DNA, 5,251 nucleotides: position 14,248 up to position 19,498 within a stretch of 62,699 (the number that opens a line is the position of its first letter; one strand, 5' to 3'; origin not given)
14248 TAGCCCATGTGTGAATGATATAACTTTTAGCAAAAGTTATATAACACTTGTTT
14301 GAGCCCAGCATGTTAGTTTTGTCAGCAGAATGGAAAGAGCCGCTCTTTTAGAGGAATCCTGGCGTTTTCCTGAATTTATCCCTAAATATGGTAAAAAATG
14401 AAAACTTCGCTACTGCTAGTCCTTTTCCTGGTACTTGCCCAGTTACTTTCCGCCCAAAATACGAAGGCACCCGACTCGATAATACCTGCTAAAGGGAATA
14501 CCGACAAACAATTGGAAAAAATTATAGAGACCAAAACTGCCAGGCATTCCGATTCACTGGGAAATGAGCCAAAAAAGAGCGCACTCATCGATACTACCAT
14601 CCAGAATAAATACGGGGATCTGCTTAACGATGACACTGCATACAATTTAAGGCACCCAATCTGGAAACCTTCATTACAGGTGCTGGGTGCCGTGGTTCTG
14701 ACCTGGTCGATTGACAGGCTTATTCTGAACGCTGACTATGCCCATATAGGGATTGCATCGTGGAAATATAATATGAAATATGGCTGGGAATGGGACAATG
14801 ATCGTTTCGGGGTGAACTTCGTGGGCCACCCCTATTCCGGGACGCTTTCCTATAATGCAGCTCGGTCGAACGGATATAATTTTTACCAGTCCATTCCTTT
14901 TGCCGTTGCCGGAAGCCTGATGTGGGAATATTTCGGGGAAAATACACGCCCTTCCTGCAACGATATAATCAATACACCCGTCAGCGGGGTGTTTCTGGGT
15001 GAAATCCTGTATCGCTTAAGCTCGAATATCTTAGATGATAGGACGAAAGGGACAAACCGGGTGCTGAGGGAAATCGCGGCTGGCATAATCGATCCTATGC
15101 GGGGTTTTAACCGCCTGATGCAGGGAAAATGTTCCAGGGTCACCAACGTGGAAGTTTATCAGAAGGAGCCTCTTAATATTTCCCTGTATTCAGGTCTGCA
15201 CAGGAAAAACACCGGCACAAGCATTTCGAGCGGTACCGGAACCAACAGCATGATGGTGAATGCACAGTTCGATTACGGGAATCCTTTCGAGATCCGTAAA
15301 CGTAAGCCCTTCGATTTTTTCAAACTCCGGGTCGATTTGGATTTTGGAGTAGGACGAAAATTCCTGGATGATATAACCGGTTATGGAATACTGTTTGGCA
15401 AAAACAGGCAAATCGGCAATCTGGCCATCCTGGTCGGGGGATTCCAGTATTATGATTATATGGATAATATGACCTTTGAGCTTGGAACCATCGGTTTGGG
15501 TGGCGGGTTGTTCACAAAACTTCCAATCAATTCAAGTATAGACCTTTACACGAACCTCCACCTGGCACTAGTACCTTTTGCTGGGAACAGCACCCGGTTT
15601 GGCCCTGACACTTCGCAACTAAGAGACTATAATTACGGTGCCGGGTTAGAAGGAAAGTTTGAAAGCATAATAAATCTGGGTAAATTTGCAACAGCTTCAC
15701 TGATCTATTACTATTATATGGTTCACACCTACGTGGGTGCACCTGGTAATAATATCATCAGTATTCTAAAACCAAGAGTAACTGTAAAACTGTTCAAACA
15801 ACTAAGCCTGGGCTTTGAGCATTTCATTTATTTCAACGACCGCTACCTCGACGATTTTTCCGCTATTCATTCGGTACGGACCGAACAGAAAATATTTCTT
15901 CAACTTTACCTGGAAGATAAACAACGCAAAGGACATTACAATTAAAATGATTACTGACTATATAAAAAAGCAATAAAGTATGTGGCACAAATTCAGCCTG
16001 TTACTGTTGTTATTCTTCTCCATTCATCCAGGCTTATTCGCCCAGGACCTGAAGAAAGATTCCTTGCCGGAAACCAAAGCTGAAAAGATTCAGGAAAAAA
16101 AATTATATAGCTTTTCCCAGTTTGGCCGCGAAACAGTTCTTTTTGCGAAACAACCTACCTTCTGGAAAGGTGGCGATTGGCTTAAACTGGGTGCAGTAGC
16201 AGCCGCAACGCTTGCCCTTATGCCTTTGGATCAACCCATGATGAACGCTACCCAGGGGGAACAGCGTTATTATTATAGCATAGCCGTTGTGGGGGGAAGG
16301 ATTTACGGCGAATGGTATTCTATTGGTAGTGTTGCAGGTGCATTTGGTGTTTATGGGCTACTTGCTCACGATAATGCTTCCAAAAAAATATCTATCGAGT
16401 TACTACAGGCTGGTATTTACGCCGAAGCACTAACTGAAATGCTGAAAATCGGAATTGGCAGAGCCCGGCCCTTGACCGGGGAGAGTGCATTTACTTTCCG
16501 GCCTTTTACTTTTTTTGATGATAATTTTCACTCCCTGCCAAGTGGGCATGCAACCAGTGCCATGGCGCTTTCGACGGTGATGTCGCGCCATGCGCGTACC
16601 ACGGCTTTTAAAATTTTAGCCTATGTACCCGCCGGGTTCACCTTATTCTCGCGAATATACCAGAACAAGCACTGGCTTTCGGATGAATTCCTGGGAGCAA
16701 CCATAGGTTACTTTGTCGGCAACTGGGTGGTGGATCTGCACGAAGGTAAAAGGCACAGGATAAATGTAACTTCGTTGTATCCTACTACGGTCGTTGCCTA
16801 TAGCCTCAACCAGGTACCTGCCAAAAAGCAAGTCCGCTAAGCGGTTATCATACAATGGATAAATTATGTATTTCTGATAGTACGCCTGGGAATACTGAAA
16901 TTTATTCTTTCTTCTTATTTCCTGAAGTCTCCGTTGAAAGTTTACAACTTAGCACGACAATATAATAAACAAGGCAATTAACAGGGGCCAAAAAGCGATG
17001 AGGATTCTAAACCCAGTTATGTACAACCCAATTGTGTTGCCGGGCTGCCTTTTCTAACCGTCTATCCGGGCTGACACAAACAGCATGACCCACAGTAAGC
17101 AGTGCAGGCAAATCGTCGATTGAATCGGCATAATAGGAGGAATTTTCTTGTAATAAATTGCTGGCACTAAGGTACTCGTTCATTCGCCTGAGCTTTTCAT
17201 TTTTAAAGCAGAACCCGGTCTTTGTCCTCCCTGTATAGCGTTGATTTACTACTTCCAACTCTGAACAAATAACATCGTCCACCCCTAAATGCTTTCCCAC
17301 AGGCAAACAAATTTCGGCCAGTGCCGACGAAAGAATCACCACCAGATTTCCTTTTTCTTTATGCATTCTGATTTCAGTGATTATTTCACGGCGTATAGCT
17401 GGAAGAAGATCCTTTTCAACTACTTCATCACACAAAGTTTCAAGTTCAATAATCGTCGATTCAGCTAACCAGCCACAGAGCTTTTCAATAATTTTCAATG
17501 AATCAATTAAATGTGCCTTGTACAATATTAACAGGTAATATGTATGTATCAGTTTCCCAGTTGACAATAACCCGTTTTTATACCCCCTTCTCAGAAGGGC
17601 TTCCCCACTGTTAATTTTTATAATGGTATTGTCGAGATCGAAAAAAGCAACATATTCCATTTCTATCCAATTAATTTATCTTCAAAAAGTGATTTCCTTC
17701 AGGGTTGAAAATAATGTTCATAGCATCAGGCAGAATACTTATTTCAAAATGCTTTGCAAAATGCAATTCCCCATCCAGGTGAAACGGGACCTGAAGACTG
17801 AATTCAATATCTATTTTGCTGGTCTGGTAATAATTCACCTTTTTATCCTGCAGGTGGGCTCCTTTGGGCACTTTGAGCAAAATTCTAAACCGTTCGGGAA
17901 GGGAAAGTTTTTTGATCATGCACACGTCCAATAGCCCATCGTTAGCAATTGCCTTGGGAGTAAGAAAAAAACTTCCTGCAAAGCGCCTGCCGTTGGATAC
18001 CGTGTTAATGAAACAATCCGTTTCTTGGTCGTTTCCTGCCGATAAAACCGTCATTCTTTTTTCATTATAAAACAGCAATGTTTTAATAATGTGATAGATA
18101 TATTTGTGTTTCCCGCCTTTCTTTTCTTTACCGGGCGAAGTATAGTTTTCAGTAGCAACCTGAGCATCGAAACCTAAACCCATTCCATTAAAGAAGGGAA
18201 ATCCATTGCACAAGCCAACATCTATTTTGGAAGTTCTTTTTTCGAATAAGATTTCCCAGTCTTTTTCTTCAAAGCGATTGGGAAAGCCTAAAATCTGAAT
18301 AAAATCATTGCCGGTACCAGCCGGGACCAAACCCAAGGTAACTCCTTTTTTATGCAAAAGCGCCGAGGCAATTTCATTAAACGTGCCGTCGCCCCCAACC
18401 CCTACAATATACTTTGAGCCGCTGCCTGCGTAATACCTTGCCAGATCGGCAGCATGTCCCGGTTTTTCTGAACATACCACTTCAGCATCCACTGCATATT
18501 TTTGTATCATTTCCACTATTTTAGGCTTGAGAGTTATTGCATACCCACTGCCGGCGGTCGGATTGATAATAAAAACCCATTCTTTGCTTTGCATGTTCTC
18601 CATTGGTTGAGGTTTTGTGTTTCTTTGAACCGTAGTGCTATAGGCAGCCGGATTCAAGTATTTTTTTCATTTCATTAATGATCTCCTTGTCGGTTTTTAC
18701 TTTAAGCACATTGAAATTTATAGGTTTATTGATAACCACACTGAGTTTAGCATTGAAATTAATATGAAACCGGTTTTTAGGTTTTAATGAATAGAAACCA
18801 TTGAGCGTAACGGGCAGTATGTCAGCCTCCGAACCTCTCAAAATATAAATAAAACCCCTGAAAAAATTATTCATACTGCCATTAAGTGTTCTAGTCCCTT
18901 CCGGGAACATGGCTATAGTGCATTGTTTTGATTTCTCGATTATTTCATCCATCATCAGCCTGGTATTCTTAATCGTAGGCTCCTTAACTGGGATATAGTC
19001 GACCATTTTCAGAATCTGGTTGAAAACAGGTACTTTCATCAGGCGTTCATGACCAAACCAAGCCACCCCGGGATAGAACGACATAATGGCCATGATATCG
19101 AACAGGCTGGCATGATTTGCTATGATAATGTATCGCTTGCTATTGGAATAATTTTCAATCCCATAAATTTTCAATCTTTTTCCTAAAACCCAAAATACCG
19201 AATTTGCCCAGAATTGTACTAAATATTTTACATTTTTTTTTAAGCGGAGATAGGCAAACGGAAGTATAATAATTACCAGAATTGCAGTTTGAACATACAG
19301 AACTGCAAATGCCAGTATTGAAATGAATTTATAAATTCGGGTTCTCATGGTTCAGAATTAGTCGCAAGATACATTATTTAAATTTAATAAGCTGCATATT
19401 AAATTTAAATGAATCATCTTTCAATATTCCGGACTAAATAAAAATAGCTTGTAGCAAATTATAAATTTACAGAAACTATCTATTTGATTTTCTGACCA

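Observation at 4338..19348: Unusually dense envelope-lipid island: AsmA/DUF748-like gene, two tandem MlaEFD sets, Omp85-like OMP, DUF3943, PAP2, next to a PlsC/lipid-kinase/HAD operon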

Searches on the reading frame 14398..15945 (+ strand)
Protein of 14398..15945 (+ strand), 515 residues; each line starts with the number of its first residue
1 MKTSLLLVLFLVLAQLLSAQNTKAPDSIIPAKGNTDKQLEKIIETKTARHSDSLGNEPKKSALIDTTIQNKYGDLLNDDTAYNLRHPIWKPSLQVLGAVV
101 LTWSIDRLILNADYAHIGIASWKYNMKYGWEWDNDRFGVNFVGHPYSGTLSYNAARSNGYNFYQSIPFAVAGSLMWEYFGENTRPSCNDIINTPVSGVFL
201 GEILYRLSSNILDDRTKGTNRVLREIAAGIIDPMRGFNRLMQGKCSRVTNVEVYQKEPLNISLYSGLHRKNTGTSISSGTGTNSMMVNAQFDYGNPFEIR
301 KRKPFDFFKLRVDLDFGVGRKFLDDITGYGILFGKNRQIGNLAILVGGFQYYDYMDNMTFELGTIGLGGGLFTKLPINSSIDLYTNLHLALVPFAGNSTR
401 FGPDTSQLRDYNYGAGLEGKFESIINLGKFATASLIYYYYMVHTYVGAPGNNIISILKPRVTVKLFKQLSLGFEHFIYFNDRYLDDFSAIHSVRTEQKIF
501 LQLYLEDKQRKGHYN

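Call 3: search_protein_families(library=pfam, proteins=[window:14398-15945:+], max_evalue=0.01)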
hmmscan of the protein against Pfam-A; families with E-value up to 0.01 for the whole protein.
window:14398-15945:+ (515 aa): 1 family
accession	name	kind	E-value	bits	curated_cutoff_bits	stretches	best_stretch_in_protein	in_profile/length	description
PF13084.11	DUF3943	-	1.4e-39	134.7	27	1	129-234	1-108/108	Domain of unknown function (DUF3943)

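Call 7: search_protein_families(library=ncbifam, proteins=[window:14398-15945:+], max_evalue=0.01)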
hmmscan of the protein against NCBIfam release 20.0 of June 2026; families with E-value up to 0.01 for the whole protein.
window:14398-15945:+ (515 aa): 0 families

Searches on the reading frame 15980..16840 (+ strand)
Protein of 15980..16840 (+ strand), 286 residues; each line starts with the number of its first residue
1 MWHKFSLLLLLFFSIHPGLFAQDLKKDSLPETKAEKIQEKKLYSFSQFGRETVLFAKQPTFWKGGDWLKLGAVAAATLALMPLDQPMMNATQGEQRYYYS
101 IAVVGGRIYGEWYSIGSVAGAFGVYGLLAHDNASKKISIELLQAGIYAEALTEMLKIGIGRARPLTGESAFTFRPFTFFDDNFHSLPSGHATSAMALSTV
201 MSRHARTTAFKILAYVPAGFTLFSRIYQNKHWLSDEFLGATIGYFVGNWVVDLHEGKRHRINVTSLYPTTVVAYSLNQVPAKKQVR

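Call 3: search_protein_families(library=pfam, proteins=[window:15980-16840:+], max_evalue=0.01)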
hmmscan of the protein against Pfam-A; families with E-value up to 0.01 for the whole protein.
window:15980-16840:+ (286 aa): 3 families
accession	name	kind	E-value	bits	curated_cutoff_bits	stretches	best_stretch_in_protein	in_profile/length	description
PF01569.27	PAP2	-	2.9e-18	66.3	27.2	1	143-254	7-125/130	PAP2 superfamily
PF14378.12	PAP2_3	-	1.7e-06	28.4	27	1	177-243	118-184/190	PAP2 superfamily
PF14360.12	PAP2_C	-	0.0024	18.9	27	1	188-246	8-68/74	PAP2 superfamily C-terminal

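Call 7: search_protein_families(library=ncbifam, proteins=[window:15980-16840:+], max_evalue=0.01)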
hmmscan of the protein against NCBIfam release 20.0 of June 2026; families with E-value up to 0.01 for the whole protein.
window:15980-16840:+ (286 aa): 2 families
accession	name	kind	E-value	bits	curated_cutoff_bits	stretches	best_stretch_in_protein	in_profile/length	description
NF047884.1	UdeprDiPSep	equivalog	2.4e-05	24.3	250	1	128-253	65-186/188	undecaprenyl-diphosphatase SepP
NF007159.0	PRK09597.1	equivalog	0.0034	17.1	177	1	180-246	116-180/191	lipid A 1-phosphatase LpxE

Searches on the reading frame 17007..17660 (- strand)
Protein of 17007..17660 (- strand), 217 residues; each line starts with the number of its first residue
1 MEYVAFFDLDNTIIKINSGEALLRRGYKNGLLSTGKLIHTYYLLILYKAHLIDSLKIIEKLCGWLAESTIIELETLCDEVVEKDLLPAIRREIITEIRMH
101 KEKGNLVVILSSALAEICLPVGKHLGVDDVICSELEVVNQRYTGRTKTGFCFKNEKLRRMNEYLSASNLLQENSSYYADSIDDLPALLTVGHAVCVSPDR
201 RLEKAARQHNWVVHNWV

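Call 4: search_protein_families(library=pfam, proteins=[window:17007-17660:-], max_evalue=0.01)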
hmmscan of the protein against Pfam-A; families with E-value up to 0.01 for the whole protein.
window:17007-17660:- (217 aa): 1 family
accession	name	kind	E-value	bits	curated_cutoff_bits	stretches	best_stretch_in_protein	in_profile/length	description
PF12710.13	HAD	-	5.5e-28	99.1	27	1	5-187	1-188/189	haloacid dehalogenase-like hydrolase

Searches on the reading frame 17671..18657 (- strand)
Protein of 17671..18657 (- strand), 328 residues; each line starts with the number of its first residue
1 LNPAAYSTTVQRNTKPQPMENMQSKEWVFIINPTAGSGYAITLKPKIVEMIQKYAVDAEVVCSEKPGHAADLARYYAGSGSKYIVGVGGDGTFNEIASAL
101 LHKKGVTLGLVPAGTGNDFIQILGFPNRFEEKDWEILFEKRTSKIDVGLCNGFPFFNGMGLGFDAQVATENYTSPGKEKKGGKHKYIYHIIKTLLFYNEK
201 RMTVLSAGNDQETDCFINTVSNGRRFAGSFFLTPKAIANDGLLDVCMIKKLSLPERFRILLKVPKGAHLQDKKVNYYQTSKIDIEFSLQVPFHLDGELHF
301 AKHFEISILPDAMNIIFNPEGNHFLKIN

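Call 4: search_protein_families(library=pfam, proteins=[window:17671-18657:-], max_evalue=0.01)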
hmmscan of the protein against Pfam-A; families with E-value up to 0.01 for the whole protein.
window:17671-18657:- (328 aa): 2 families
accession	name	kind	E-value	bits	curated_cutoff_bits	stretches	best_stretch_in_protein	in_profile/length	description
PF00781.29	DAGK_cat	-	8.9e-27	93.6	23.6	1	27-149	2-124/125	Diacylglycerol kinase catalytic domain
PF19279.4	YegS_C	-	6.1e-21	75.2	27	1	161-316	5-157/158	YegS C-terminal NAD kinase beta sandwich-like domain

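Call 99: find_homologous_proteins(query=window:17671-18600:-)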
Query window:17671-18600:- (309 aa): 3979 proteins with E <= 0.001 among 5370 candidates; the best 120 are listed.
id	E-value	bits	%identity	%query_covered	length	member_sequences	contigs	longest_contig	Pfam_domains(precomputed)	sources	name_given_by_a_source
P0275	8.5e-209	710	100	100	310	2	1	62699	PF00781.30,PF19279.5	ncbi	ncbi:MAG: diacylglycerol kinase family protein [Bacteroidota bacterium]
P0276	1.1e-165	568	79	99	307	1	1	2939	PF00781.30,PF19279.5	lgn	-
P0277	3.2e-165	567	80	100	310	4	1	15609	PF00781.30,PF19279.5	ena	-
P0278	1.7e-164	564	78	100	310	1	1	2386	PF00781.30,PF19279.5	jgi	jgi:diacylglycerol kinase (ATP)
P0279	1.8e-164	564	78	100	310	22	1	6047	PF00781.30,PF19279.5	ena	-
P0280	4.2e-162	557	78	100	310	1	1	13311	PF00781.30,PF19279.5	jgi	jgi:diacylglycerol kinase (ATP)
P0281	6.9e-162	556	79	100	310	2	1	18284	PF00781.30,PF19279.5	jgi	jgi:YegS/Rv2252/BmrU family lipid kinase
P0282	1.8e-161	554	78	100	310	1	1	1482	PF00781.30,PF19279.5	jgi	jgi:diacylglycerol kinase (ATP)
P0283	1.9e-161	554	77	100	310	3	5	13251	PF00781.30,PF19279.5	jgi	-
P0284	3.5e-161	554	78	100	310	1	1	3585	PF00781.30,PF19279.5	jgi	jgi:diacylglycerol kinase (ATP)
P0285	1.3e-160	552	77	100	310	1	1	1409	PF00781.30,PF19279.5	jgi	jgi:diacylglycerol kinase (ATP)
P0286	4.0e-160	550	75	100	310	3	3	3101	PF00781.30,PF19279.5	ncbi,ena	-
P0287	8.5e-160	549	77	100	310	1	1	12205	PF00781.30,PF19279.5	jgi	jgi:diacylglycerol kinase (ATP)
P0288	8.9e-160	549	77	100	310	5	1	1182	PF00781.30,PF19279.5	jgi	-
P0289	1.1e-159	549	75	100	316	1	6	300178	PF00781.30,PF19279.5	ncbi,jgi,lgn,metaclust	jgi:diacylglycerol kinase (ATP)|metaclust:\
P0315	4.8e-154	530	72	100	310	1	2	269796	PF00781.30,PF19279.5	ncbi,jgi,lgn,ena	ncbi:MAG: diacylglycerol kinase family protein [Salinivirgaceae bacterium]|jgi:YegS/Rv2252/BmrU fami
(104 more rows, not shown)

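Call 100: find_encoding_contigs(protein=P0315, flank=7000, max_places=3)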
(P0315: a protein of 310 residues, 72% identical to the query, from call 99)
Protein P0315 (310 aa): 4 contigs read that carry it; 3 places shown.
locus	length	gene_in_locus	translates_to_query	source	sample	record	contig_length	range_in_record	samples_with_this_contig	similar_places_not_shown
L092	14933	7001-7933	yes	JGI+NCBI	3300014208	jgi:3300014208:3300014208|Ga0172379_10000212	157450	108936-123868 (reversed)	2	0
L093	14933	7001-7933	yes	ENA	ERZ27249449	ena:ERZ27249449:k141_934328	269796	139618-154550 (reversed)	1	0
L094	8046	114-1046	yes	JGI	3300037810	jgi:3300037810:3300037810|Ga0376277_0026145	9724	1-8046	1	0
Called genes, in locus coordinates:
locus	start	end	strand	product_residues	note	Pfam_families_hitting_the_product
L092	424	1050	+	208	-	-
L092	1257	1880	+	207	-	-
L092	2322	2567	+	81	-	-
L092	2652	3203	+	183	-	-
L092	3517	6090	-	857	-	PF26410:GH5_mannosidase (weak)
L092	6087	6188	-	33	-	-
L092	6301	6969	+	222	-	PF01553:Acyltransferase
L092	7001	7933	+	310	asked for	PF00781:DAGK_cat, PF19279:YegS_C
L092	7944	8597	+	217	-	PF12710:HAD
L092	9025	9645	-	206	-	-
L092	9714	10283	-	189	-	-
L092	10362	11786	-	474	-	PF07632:Sde182_NH-like, PF21027:Sde0182_C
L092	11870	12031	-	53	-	-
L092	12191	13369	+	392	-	PF03096:Ndr (weak), PF00561:Abhydrolase_1, PF12146:Hydrolase_4 (weak), PF12697:Abhydrolase_6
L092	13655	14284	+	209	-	PF00583:Acetyltransf_1, PF13508:Acetyltransf_7, PF13673:Acetyltransf_10, PF08445:FR47 (weak)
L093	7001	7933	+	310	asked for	PF00781:DAGK_cat, PF19279:YegS_C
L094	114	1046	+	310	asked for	PF00781:DAGK_cat, PF19279:YegS_C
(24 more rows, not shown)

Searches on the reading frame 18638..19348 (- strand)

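Call 4: search_protein_families(library=pfam, proteins=[window:18638-19348:-], max_evalue=0.01)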
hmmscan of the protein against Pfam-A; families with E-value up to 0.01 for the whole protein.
window:18638-19348:- (236 aa): 1 family
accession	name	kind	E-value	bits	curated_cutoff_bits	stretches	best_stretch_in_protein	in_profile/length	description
PF01553.26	Acyltransferase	-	1e-17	64.6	23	1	58-182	1-131/132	Acyltransferase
